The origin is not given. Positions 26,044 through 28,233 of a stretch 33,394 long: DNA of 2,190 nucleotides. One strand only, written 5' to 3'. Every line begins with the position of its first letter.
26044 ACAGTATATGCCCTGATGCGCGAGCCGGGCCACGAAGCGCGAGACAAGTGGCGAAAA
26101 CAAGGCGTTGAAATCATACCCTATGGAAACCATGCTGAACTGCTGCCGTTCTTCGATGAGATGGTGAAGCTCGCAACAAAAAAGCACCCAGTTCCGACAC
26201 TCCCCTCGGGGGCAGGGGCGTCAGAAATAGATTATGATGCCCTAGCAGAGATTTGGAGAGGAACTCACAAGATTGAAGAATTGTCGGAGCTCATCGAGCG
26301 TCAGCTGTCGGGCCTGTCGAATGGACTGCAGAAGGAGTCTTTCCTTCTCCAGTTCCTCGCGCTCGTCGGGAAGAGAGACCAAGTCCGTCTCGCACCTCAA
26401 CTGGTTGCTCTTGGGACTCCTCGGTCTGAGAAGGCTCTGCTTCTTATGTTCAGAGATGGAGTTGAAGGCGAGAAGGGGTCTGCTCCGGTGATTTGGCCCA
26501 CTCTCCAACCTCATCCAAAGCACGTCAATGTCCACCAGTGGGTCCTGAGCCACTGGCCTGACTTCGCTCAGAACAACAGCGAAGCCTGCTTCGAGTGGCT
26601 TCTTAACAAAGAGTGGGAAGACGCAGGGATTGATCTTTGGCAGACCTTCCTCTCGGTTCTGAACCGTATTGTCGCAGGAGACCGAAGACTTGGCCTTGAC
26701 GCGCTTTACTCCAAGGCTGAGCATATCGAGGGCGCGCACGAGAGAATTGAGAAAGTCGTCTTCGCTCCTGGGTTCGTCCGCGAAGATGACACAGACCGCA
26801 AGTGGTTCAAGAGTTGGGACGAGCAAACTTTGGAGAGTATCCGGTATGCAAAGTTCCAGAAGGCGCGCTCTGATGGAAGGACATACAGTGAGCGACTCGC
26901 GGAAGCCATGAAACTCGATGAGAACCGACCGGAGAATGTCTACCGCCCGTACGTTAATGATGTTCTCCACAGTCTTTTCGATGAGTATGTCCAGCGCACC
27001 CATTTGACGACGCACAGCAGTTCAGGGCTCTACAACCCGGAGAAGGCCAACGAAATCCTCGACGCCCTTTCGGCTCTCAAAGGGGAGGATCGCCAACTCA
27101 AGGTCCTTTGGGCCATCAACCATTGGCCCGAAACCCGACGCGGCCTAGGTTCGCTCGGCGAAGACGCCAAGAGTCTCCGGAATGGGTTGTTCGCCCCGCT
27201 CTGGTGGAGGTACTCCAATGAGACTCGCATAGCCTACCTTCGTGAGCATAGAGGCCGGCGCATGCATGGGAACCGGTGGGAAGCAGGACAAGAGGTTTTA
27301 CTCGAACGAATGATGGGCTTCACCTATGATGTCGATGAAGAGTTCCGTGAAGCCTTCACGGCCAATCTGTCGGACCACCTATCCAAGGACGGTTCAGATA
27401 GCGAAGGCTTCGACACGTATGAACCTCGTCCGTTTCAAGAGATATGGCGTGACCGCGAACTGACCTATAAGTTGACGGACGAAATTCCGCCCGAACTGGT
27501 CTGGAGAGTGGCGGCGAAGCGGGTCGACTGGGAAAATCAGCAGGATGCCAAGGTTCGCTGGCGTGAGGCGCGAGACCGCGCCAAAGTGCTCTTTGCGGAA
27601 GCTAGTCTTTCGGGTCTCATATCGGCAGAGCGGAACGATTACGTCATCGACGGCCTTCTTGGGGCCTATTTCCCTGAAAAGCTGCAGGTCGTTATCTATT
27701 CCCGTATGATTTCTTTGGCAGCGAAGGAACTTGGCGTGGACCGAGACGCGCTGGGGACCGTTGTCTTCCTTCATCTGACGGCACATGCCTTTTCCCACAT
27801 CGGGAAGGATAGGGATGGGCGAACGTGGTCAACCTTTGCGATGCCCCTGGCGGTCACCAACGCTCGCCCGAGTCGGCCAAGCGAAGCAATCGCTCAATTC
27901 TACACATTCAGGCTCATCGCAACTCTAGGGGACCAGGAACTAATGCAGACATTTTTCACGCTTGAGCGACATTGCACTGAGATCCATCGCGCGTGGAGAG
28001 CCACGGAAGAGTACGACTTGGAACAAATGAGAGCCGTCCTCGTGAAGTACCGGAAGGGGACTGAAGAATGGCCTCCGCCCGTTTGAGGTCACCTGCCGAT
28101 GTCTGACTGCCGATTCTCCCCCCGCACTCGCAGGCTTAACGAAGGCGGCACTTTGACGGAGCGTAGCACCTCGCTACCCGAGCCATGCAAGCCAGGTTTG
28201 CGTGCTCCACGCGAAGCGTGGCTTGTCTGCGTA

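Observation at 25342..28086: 914-aa SIR2-domain protein with a large unassignable C-terminal region: candidate single-gene NAD-depleting defence protein in an archaeal island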

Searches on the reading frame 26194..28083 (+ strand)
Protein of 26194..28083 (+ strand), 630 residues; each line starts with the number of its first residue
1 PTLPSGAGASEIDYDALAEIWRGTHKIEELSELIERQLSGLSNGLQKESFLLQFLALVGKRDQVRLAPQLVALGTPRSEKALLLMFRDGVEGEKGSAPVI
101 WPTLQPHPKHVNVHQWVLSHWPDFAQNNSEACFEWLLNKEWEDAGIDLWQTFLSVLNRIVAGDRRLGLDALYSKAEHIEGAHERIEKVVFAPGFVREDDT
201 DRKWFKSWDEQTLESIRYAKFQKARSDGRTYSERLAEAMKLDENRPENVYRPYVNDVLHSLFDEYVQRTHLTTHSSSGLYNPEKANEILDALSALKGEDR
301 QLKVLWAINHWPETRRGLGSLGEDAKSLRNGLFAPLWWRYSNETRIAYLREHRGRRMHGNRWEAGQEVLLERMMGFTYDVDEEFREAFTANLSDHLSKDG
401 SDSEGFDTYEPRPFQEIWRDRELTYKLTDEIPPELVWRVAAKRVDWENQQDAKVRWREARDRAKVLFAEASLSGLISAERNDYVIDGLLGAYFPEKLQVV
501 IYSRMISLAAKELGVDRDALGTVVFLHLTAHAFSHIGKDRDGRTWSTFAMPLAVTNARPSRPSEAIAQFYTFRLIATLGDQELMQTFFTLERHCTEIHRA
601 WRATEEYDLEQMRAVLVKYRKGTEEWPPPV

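Call 27: predict_structure(alignment_id=A2)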
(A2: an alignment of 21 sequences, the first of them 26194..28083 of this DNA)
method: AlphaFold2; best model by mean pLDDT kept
length: 630 residues; sequences in the alignment: 21
mean_pLDDT: 83.7   pTM: 0.66
mean pLDDT of the five models: 83.7, 83.3, 82.8, 80.7, 76.5
residues with pLDDT >= 90: 264; 70-90: 276; 50-70: 60; < 50: 30
segments of 3 or more residues with pLDDT < 50: 95-97, 401-403, 546-556, 624-630
pLDDT, mean of each block of 10 residues (from residue 1): 75 89 89 91 90 90 91 93 87 56 87 94 80 92 95 94 84 93 93 84 80 88 77 89 69 85 92 87 92 91 90 73 81 91 89 54 71 86 87 77 62 86 91 89 65 80 91 88 91 87 96 95 95 83 47 49 90 93 97 90 91 83 44
secondary structure, 60 per line:
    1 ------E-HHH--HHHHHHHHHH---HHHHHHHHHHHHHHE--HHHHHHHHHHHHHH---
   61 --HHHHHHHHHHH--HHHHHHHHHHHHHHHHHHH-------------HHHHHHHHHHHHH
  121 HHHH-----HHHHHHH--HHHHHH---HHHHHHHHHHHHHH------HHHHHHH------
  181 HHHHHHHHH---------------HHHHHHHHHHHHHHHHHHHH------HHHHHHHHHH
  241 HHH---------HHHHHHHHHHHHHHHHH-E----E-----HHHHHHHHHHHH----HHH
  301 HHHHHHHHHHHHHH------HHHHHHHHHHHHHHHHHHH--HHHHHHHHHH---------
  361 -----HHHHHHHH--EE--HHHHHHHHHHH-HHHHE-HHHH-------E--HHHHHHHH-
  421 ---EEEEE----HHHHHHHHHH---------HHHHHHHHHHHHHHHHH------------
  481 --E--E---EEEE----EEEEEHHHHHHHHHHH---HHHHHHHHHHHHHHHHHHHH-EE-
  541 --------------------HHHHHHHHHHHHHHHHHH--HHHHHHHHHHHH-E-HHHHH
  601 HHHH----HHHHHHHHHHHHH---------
elements in order: H14-23 H27-40 H44-57 H63-73 H76-94 H108-124 H130-136 H139-144 H148-161 H168-174 H181-189 H205-224 H231-243 H253-269 H282-293 H298-314 H321-339 H342-351 H366-373 H380-390 H392-395 H398-401 H412-419 E424-428 H433-442 H452-468 E490-493 E498-502 H503-513 H517-536 H561-578 H581-592 H596-604 H609-621
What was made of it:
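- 26194..26943 (+): Helical region A, residues 285-534: specific to the SIR2 family and its most variable part. All-helical in the AF2 model (mean pLDDT 83.7; call 27).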

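Call 29: fold_search(model_id=the predicted structure, library=pdb)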
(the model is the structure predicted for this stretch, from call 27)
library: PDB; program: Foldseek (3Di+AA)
matches with E <= 10: 694; with E <= 0.001: 0
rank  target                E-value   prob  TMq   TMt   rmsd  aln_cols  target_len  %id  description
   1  8brh_A                1.4e-02  0.85  0.20  0.20  20.2       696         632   11  Co-crystal structure of She4 with Myo4 peptide (released 2024-06-05)
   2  9l5s_I                2.4e-02  0.63  0.17  0.15  28.8       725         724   11  Cryo-EM structure of the thermophile spliceosome (state B*Q1) (released 2025-03-12)
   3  9n73_LM               2.4e-02  0.60  0.16  0.09  27.2       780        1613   13  SSU processome maturation and disassembly, State G (released 2025-10-29)
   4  5oqp_A                4.1e-02  0.66  0.18  0.15  22.8       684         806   11  Crystal structure of the S. cerevisiae condensin Ycg1-Brn1 subcomplex bound to DNA (crystal form I) (released 2017-10-18)
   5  3opb_B                4.1e-02  0.47  0.16  0.15  20.3       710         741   12  Crystal structure of She4p (released 2010-12-01)
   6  8brg                  5.1e-02  0.35  0.15  0.15  21.5       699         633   12  Crystal structure of She4 (released 2024-06-05)
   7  3ibv_B                5.1e-02  0.33  0.14  0.11  24.9       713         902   10  Karyopherin cytosolic state (released 2009-08-25)
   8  6owo_A                5.5e-02  0.77  0.22  0.24  19.5       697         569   10  CRYO-EM STRUCTURE OF PHOSPHORYLATED AP-2 CORE BOUND TO NECAP (released 2019-09-11)
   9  5h7c_C                5.7e-02  0.66  0.15  0.21  21.2       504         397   11  Crystal structure of a repeat protein with two Protein A-DHR14 repeat modules (released 2017-06-28)
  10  5ykh                  6.2e-02  0.89  0.18  0.25  15.0       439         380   10  Crystal structure of the engineered nine-repeat PUF domain (released 2018-03-14)
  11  8r23_A                6.2e-02  0.44  0.17  0.16  25.0       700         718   12  INTS9-INTS11-BRAT1 complex (released 2024-07-31)
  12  7oho_AAA              6.5e-02  0.51  0.19  0.19  20.5       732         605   12  Crystal structure of AP2 FCHO2 chimera (released 2022-06-01)
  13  2z6h                  7.3e-02  0.72  0.20  0.22  21.6       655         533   11  Crystal Structure of Beta-Catenin Armadillo Repeat Region and Its C-Terminal domain (released 2008-02-12)
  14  9cpc_1A               7.9e-02  0.75  0.21  0.22  22.2       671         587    9  Atomic model of porcine brain ventricles cilia doublet microtubule (48-nm periodicity) (released 2024-10-23)
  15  7dco_1                8.6e-02  0.47  0.18  0.14  24.0       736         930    8  Cryo-EM structure of the activated spliceosome (Bact complex) at an atomic resolution of 2.5 angstrom (released 2021-03-17)
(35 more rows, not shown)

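Call 53: search_protein_representatives(alignment_id=A2)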
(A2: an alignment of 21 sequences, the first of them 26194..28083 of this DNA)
Query: 21 sequences, 622 profile positions. Proteins with E-value up to 0.001 (for the whole library): 1137; up to 1e-10: 423; up to 1e-30: 54. The best 150 are listed.
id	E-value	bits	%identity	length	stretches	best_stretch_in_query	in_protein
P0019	1.1e-281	952.2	-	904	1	1-621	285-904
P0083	2.8e-256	868.2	-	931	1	6-621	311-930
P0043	2.5e-246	835.4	-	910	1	3-621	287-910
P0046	1.2e-237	806.7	-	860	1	1-621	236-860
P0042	6.0e-235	797.8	-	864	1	4-620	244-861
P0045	9.5e-227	770.7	-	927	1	8-621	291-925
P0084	3.7e-225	765.4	-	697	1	9-620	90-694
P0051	2.3e-188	643.9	-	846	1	3-619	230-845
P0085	2.1e-187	640.7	-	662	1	11-596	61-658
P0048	5.9e-137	474.1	-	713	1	4-422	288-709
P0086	3.2e-126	438.6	-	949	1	246-614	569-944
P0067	5.7e-117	408.0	-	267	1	372-621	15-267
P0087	7.7e-99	348.1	-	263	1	232-491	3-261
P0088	2.3e-87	310.3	-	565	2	169-343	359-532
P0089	1.4e-81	291.2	-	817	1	253-614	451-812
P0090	2.0e-78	280.7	-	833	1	251-614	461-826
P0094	1.4e-60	221.8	-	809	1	250-617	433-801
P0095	1.4e-59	218.5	-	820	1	245-616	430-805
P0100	1.0e-52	195.8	-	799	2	471-615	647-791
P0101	2.1e-51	191.5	-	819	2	462-614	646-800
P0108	5.8e-45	170.2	-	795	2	479-612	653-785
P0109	1.5e-42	162.2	-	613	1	276-616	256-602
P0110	1.9e-42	161.9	-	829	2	471-613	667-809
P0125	1.2e-31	126.2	-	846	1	276-614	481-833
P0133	1.7e-26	109.2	-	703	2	477-620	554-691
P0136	1.2e-25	106.4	-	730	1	474-615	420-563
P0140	7.5e-25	103.7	-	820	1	476-609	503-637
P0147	2.5e-24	102.0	-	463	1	476-614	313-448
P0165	7.4e-21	90.6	-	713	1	475-615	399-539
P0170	1.4e-20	89.6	-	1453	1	476-616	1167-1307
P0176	8.6e-20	87.0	-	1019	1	476-613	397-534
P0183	3.6e-18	81.7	-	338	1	477-615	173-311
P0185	6.5e-18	80.8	-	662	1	476-612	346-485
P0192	2.4e-17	79.0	-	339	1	477-614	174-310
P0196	5.5e-17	77.8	-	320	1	484-619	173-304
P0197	6.5e-17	77.5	-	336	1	478-619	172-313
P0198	7.5e-17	77.3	-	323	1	485-615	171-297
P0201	1.1e-16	76.8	-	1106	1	474-619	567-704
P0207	3.0e-16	75.3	-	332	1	486-615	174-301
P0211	4.8e-16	74.7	-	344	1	474-615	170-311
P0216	6.9e-16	74.1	-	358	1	478-615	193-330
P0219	9.0e-16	73.8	-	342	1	477-615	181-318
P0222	1.0e-15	73.6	-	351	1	477-615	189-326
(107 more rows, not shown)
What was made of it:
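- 27409..28083 (+): Terminal zincin-like domain, residues 690-914; conserved core at about residues 760-900. The core occurs in more than 1,100 representative proteins (call 53).
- Tried and rejected: The exhaustive search was needed to see the superfamily (call 53).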

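Call 55: search_protein_families(library=pfam, proteins=[P0086, P0089, P0090, P0094, P0095, P0125, P0100, P0101, P0108, P0110], max_evalue=0.01)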
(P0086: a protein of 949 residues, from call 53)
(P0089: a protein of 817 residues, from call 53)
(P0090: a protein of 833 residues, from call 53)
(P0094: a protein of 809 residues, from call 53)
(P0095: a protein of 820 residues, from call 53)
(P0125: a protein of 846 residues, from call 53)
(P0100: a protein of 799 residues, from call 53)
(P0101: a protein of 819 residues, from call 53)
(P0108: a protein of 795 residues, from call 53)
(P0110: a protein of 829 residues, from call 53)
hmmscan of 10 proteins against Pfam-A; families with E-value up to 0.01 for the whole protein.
P0086 (949 aa): 3 families
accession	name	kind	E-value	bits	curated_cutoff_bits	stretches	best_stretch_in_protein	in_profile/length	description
PF19974.5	TCAD9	-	3.1e-33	116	40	2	222-361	295-426/429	Ternary complex associated domain 9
PF01636.29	APH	-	1.1e-08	35.6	23.2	1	178-265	121-209/239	Phosphotransferase enzyme family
PF03109.22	ABC1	-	2.3e-05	24.1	22.9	1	221-255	183-216/244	ABC1 atypical kinase-like domain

P0089 (817 aa): 3 families
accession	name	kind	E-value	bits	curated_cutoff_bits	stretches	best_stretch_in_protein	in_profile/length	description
PF01656.29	CbiA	-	1e-08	35.7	25.4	1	4-235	1-100/125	CobQ/CobB/MinD/ParA nucleotide binding domain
PF13614.12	AAA_31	-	1.1e-06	29.2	27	1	1-40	1-40/177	AAA domain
PF10609.15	ParA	-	0.0072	16.2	27.1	0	3-45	5-47/246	NUBPL iron-transfer P-loop NTPase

P0090 (833 aa): 1 family
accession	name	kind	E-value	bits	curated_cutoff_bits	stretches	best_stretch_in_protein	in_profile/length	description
PF01656.29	CbiA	-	1e-05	25.9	25.4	1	5-223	2-113/125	CobQ/CobB/MinD/ParA nucleotide binding domain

P0094 (809 aa): 2 families
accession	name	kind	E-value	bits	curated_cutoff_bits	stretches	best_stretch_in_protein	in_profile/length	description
PF01656.29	CbiA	-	6e-06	26.7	25.4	1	6-120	3-54/125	CobQ/CobB/MinD/ParA nucleotide binding domain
PF13614.12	AAA_31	-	3.6e-05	24.2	27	1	1-40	1-40/177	AAA domain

P0095 (820 aa): 0 families

P0125 (846 aa): 3 families
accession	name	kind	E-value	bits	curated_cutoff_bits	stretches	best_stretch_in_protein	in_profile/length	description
PF01656.29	CbiA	-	2.1e-05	24.9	25.4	1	4-199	1-68/125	CobQ/CobB/MinD/ParA nucleotide binding domain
PF13614.12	AAA_31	-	0.00027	21.4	27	1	1-40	1-40/177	AAA domain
PF10609.15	ParA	-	0.00032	20.6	27.1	1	3-49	5-51/246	NUBPL iron-transfer P-loop NTPase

P0100 (799 aa): 3 families
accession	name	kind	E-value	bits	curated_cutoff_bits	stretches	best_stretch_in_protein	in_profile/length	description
PF01656.29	CbiA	-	9.8e-07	29.2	25.4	1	5-127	2-54/125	CobQ/CobB/MinD/ParA nucleotide binding domain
PF13614.12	AAA_31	-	7.2e-06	26.5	27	1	1-40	1-40/177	AAA domain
PF10609.15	ParA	-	0.0036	17.2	27.1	1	3-49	5-51/246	NUBPL iron-transfer P-loop NTPase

P0101 (819 aa): 3 families
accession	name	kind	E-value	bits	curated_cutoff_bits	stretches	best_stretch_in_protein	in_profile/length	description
PF01656.29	CbiA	-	5.2e-07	30.1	25.4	1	5-221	2-86/125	CobQ/CobB/MinD/ParA nucleotide binding domain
PF13614.12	AAA_31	-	8.8e-06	26.2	27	1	1-40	1-40/177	AAA domain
PF10609.15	ParA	-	9.1e-05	22.4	27.1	1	3-54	5-56/246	NUBPL iron-transfer P-loop NTPase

P0108 (795 aa): 3 families
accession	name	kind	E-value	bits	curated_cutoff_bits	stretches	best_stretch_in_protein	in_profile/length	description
PF01656.29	CbiA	-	2.3e-06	28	25.4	1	7-124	4-54/125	CobQ/CobB/MinD/ParA nucleotide binding domain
PF13614.12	AAA_31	-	6.2e-05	23.4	27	1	1-40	1-40/177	AAA domain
PF10609.15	ParA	-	0.0015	18.4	27.1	1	7-50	9-52/246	NUBPL iron-transfer P-loop NTPase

P0110 (829 aa): 4 families
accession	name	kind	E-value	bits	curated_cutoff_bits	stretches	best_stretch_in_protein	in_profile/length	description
PF01656.29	CbiA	-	2.8e-09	37.4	25.4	1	5-254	2-118/125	CobQ/CobB/MinD/ParA nucleotide binding domain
PF13614.12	AAA_31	-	2e-05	25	27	1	1-40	1-40/177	AAA domain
PF10609.15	ParA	-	5.7e-05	23.1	27.1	1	3-50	5-52/246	NUBPL iron-transfer P-loop NTPase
PF00142.24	Fer4_NifH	-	0.0033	17.4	25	0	4-39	3-37/271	4Fe-4S iron sulfur cluster binding proteins, NifH/frxC family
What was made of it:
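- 26944..27408 (+): Helical module B, residues 535-689: travels together with the terminal domain. Profile positions ~250-405 are shared with proteins of about 800-950 aa that carry ParA-like or TCAD9 heads (calls 53, 55).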

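Call 56: search_protein_families(library=pfam, proteins=[P0170, P0176, P0201, P0136, P0140, P0165, P0185, P0133, P0109, P0147], max_evalue=0.01)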
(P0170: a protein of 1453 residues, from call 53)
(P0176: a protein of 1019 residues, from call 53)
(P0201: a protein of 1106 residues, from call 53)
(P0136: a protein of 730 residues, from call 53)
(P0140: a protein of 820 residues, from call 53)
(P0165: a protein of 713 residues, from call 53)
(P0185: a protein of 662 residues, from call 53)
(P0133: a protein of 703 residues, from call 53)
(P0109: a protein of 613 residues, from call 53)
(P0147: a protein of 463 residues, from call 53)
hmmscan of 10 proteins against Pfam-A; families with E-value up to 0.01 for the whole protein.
P0170 (1453 aa): 4 families
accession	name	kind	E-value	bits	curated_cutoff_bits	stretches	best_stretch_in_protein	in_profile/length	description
PF25199.1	nSTAND_NTPase5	-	1.9e-05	25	34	1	41-130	28-120/145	Novel STAND NTPase 5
PF00004.35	AAA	-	0.00033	21.5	21.2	1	52-137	2-96/131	ATPase family associated with various cellular activities (AAA)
PF13401.12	AAA_22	-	0.0005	20.8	27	0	47-103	4-60/130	AAA domain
PF02562.22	PhoH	-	0.0064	16.4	27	0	40-74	11-45/205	PhoH-like protein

P0176 (1019 aa): 4 families
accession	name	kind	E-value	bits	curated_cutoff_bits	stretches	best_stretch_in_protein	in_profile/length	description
PF13646.12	HEAT_2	-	5.3e-10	39.9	27.7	2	40-130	3-87/88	HEAT repeats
PF02536.19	mTERF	-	0.0005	19.5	23.1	1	13-150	66-173/314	mTERF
PF02985.28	HEAT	-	0.00063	20.2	23.5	0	73-97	3-27/31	HEAT repeat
PF21476.4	PF0610-like_N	-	0.0036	17.9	33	0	419-443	14-38/50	PF0610-like, N-terminal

P0201 (1106 aa): 7 families
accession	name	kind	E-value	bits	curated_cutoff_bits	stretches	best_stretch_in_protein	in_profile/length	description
PF12799.13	LRR_4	-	3.8e-29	100.5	27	3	859-899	2-43/44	Leucine Rich repeats (2 copies)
PF13855.12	LRR_8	-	3.3e-26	91.3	27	6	881-936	2-61/61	Leucine rich repeat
PF14580.12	LRR_9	-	1.4e-08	34.9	30.5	1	921-1003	39-126/175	Leucine-rich repeat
PF23211.1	LRR_LRWD1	-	3.1e-08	34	28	2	874-938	36-100/190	Leucine-rich repeat and WD repeat-containing protein 1, LRR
PF23952.1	LRR_EndoS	-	8e-05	23.3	27.9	0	839-934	26-116/116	Endo-beta-N-acetylglucosaminidase EndoS LRR domain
PF00560.39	LRR_1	-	0.00013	21.8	20.6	0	992-1006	2-16/23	Leucine Rich Repeat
PF23598.1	LRR_14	-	0.00099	18.4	40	0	838-949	24-142/353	Leucine-rich repeat region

P0136 (730 aa): 2 families
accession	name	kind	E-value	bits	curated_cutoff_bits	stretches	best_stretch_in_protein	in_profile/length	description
PF13646.12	HEAT_2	-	7.7e-17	61.8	27.7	2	18-92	18-87/88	HEAT repeats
PF02985.28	HEAT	-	0.00014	22.2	23.5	0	35-61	2-27/31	HEAT repeat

P0140 (820 aa): 4 families
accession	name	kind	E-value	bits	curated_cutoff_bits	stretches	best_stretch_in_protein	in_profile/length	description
PF13646.12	HEAT_2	-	4.2e-18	65.9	27.7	3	133-216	2-80/88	HEAT repeats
PF12765.13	Cohesin_HEAT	-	3.9e-08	34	21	1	96-121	17-42/42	HEAT repeat associated with sister chromatid cohesion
PF02985.28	HEAT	-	5.6e-07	29.7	23.5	0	100-125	3-28/31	HEAT repeat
PF20168.4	PDS5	-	0.00047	18.5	27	1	35-195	247-391/1053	Sister chromatid cohesion protein PDS5 protein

P0165 (713 aa): 4 families
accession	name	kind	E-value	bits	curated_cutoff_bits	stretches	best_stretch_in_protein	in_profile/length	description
PF13646.12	HEAT_2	-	8e-15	55.3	27.7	2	58-127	19-87/88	HEAT repeats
PF03130.22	HEAT_PBS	-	3.8e-06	27.3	20.9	0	19-61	2-26/27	PBS lyase HEAT-like repeat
PF02985.28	HEAT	-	0.00029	21.2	23.5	0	36-63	1-27/31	HEAT repeat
PF02536.19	mTERF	-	0.0047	16.3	23.1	1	50-146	102-172/314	mTERF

P0185 (662 aa): 0 families

P0133 (703 aa): 3 families
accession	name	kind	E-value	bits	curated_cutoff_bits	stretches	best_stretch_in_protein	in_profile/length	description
PF01656.29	CbiA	-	8.6e-08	32.6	25.4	1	7-244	2-115/125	CobQ/CobB/MinD/ParA nucleotide binding domain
PF13614.12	AAA_31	-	5.7e-06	26.8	27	1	3-42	1-40/177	AAA domain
PF10609.15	ParA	-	9e-05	22.4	27.1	1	5-56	5-56/246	NUBPL iron-transfer P-loop NTPase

P0109 (613 aa): 0 families

P0147 (463 aa): 1 family
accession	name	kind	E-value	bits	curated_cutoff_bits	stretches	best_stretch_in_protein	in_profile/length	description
PF13646.12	HEAT_2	-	5.7e-05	23.8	27.7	1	2-52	34-81/88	HEAT repeats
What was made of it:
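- In HEAT and LRR fusions the zincin-like domain looks like the effector rather than the sensor (call 56). In short proteins and in HEAT or LRR fusions it is the only enzyme-like domain (call 56).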

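Call 61: search_protein_families(library=padloc, proteins=[P0086, P0089, P0170], max_evalue=0.001)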
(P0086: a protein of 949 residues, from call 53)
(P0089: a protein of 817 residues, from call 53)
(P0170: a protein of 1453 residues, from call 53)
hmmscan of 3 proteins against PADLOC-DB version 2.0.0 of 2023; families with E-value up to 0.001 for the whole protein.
P0086 (949 aa): 1 family
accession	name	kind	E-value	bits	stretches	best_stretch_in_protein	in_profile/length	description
PDLC03921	MkoA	-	0.00061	15.5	0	223-250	605-632/1607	-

P0089 (817 aa): 2 families
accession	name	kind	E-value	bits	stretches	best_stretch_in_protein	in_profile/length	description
PDLC04559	PDC-M28B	-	3.1e-26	90.4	1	2-191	129-311/438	-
PDLC04560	PDC-M28B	-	4e-09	34.3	1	3-203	16-215/327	-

P0170 (1453 aa): 0 families

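Call 63: search_protein_families(library=pfam, alignment_id=A4, max_evalue=1)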
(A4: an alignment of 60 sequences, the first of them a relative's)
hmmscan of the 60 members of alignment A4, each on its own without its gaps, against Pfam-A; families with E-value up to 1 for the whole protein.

A. member 1, P0103 (315 aa): 0 families

B. families by the number of members that match (of 60 scanned): 63 families (the first 25 are shown)
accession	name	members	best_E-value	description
PF14891.12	Peptidase_M91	13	0.00049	Effector protein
PF10263.15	SprT-like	7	2e-06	SprT-like family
PF01433.26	Peptidase_M1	5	0.045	Peptidase family M1 domain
PF10103.15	Zincin_2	4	0.0044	Zincin-like metallopeptidase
PF01431.27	Peptidase_M13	4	0.024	Peptidase family M13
PF06114.19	Peptidase_M78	3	0.00037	IrrE N-terminal-like domain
PF09701.15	Cas_Cmr5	2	4.9e-28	CRISPR-associated protein (Cas_Cmr5)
PF06262.17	Zincin_1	2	0.011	Zincin-like metallopeptidase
PF04450.18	BSP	2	0.02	Peptidase of plants and bacteria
PF09768.15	Peptidase_M76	2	0.022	Peptidase M76 family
PF22688.2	Hda_lid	2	0.064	Hda, lid domain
PF07927.17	HicA_toxin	1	2.6e-05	HicA toxin of bacterial toxin-antitoxin,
PF12950.13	TaqI_C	1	0.00026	TaqI-like C-terminal specificity domain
PF01420.25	Methylase_S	1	0.00071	Type I restriction modification DNA specificity domain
PF02074.21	Peptidase_M32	1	0.0016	Carboxypeptidase Taq (M32) metallopeptidase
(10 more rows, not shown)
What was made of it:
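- The terminal domain alone occurs with STAND, HEAT, LRR and Cmr5 (calls 53, 55, 56, 63).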
